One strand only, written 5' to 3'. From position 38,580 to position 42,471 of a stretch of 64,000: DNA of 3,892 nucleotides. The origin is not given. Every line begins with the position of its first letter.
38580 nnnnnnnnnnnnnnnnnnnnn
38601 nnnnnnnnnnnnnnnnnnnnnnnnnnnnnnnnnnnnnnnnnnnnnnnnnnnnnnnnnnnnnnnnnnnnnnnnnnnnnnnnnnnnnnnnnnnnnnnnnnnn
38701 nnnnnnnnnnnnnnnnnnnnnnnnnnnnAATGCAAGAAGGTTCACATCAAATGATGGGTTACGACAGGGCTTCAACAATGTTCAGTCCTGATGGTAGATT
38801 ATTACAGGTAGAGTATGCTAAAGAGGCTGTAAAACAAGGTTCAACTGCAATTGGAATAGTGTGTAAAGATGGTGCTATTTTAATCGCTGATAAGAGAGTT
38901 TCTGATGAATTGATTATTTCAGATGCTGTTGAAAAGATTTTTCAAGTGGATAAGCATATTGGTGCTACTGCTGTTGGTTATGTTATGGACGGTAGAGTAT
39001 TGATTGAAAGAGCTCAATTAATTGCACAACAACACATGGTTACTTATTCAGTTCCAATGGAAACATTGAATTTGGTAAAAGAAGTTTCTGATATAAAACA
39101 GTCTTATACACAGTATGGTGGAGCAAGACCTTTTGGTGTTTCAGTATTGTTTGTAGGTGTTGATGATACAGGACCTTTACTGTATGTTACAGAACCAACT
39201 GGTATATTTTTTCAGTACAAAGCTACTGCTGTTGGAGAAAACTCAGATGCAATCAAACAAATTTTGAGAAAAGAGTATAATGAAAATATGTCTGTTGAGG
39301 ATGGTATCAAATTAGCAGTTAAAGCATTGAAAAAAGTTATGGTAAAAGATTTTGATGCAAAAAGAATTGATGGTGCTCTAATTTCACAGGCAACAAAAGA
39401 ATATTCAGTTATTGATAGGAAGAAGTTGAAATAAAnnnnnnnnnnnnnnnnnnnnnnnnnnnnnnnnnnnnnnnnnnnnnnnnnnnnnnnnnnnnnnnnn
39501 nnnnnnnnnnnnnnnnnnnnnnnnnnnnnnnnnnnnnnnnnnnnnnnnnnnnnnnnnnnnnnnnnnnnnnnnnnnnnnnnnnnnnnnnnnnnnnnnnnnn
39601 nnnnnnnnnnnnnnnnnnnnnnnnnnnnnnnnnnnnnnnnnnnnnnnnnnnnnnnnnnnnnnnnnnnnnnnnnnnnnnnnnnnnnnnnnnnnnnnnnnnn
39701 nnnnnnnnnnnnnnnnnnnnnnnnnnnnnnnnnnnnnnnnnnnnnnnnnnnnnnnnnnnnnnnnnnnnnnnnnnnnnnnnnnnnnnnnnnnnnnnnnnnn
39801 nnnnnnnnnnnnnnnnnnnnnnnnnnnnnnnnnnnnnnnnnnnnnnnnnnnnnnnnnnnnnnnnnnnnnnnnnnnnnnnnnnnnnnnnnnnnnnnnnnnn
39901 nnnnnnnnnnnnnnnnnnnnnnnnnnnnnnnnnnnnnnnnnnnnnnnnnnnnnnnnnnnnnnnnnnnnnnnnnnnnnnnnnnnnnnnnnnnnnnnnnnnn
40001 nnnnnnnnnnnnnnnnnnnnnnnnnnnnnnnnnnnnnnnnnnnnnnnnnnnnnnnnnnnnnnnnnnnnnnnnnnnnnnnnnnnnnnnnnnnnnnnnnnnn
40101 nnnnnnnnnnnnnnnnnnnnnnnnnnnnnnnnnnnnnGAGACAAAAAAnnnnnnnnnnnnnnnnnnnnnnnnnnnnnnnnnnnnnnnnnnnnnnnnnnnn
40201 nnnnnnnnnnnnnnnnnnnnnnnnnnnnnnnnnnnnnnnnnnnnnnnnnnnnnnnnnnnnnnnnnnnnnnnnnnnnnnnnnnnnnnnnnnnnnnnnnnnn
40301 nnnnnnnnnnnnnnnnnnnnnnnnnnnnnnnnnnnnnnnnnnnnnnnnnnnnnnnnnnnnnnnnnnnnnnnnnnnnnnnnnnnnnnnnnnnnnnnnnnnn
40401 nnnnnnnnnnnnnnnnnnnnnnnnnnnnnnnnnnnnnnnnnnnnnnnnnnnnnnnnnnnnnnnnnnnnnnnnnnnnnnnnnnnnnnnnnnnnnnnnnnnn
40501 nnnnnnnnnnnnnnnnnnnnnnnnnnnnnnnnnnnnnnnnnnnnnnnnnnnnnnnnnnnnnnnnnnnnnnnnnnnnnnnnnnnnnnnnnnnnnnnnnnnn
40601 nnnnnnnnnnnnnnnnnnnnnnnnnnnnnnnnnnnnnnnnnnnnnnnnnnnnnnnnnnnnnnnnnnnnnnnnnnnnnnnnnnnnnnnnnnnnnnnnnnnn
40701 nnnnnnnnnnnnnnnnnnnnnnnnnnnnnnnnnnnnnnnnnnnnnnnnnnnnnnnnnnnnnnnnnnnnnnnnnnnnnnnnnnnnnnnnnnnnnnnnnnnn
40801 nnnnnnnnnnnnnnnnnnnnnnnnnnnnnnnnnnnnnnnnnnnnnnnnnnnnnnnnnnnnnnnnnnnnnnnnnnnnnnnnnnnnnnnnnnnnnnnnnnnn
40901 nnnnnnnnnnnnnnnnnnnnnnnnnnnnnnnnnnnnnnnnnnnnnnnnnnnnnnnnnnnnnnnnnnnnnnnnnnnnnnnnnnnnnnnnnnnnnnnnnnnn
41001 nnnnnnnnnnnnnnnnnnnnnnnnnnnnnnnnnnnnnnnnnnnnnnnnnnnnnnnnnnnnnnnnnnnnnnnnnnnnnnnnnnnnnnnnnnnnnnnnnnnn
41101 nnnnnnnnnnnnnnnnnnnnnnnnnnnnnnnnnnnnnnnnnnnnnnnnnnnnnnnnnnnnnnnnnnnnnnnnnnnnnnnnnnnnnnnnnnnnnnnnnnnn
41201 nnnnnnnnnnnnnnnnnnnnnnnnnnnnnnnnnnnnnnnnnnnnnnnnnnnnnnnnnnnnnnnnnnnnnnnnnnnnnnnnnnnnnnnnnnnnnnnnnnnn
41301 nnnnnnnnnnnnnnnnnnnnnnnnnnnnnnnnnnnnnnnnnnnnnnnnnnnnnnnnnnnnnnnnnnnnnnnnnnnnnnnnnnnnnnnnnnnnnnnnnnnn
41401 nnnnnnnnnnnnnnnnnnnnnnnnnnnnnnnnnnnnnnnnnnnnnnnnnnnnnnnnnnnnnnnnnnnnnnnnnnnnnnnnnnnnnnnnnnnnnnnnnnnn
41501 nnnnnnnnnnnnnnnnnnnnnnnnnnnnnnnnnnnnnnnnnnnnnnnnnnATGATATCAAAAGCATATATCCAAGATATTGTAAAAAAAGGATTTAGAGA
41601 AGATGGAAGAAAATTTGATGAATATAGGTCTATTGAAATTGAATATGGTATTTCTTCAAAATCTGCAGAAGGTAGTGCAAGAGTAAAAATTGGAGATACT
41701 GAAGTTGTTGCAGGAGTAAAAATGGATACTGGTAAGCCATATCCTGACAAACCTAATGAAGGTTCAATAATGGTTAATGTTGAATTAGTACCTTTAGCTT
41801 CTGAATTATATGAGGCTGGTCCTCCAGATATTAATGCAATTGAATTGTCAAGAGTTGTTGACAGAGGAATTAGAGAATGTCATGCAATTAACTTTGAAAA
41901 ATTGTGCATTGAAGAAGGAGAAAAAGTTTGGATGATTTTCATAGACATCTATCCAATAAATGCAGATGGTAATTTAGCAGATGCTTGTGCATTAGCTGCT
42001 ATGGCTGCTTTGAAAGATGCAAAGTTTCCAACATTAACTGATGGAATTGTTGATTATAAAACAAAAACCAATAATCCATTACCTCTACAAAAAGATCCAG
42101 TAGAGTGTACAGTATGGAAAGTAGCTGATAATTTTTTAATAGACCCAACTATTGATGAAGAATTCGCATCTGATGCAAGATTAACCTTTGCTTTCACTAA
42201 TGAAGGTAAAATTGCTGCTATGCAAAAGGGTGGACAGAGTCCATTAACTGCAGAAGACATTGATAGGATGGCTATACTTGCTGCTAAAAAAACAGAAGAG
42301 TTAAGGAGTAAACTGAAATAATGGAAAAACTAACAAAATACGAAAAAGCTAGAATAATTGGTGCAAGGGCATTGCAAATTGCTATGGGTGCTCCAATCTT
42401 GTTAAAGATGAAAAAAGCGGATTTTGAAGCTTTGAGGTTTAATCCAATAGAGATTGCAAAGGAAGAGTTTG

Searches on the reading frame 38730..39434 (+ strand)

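Call 9: search_protein_families(library=pfam, proteins=[window:38730-39434:+], max_evalue=0.001)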
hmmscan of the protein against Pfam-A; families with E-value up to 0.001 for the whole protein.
window:38730-39434:+ (234 aa): 2 families
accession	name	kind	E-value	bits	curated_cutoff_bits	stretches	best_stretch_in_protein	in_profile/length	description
PF00227.31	Proteasome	-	2.1e-54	184.5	22.4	1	34-214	1-185/189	Proteasome subunit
PF10584.14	Proteasome_A_N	-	4.9e-13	48.9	27.7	1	11-33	1-23/23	Proteasome subunit A N-terminal signature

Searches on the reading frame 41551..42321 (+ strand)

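Call 30: search_protein_families(library=pfam, proteins=[window:41551-42321:+], max_evalue=0.001)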
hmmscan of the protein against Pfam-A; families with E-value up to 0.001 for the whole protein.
window:41551-42321:+ (256 aa): 2 families
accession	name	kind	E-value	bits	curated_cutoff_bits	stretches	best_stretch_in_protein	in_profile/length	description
PF01138.27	RNase_PH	-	3.3e-32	112.1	25.5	1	24-160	1-130/130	3' exoribonuclease family, domain 1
PF03725.20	RNase_PH_C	-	9.5e-13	48.3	20.8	1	183-246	3-66/67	3' exoribonuclease family, domain 2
